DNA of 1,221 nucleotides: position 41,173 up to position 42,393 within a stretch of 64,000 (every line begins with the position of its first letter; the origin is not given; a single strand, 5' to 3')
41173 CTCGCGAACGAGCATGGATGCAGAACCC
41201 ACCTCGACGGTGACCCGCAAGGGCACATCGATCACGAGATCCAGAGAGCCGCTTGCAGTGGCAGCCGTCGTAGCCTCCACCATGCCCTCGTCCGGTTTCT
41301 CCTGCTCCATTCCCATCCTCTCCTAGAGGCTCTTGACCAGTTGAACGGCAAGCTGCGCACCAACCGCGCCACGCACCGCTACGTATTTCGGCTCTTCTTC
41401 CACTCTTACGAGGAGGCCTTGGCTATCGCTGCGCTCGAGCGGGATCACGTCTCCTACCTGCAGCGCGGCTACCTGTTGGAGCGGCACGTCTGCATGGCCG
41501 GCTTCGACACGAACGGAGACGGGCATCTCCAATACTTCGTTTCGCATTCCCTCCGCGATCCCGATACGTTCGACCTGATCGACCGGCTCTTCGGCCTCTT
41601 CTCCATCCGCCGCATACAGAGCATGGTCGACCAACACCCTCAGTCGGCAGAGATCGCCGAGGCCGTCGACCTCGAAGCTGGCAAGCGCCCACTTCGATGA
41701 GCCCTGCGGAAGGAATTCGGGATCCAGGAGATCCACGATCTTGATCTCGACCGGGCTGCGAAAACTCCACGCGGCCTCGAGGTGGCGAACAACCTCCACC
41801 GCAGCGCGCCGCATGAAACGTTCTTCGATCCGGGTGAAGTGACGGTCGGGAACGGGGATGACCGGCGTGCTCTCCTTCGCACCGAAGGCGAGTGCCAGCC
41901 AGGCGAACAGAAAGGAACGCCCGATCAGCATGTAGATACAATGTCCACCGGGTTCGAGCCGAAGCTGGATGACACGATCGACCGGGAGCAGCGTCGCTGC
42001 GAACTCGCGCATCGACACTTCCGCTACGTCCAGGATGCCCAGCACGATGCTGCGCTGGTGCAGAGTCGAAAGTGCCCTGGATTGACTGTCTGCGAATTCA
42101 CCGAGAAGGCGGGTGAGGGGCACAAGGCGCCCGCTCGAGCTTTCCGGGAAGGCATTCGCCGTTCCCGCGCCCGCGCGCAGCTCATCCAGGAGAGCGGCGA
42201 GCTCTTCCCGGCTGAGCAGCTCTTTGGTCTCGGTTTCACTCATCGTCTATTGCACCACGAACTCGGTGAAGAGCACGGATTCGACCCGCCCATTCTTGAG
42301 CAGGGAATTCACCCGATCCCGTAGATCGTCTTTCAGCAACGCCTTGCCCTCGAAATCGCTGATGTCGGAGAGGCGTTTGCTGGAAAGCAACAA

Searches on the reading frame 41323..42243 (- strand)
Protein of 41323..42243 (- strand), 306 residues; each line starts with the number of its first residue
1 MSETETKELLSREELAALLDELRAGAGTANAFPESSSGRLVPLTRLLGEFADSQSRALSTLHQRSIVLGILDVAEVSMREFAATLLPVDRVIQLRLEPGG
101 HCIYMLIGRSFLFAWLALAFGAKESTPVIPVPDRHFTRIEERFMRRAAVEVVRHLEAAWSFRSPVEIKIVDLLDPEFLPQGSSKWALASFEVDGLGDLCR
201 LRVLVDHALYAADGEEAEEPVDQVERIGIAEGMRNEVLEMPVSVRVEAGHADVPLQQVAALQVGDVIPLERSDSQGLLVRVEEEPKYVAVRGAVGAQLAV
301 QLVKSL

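Call 53: search_protein_families(library=pfam, proteins=[window:41323-42243:-], max_evalue=0.001)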
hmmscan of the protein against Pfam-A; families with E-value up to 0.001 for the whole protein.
window:41323-42243:- (306 aa): 2 families
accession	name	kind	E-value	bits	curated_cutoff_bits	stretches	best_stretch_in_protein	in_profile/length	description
PF01052.25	FliMN_C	-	1.2e-14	54.4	23.8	1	236-304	2-70/73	Type III flagellar switch regulator (C-ring) FliN C-term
PF02154.20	FliM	-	3.1e-05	24.4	27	1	36-171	10-143/192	Flagellar motor switch protein FliM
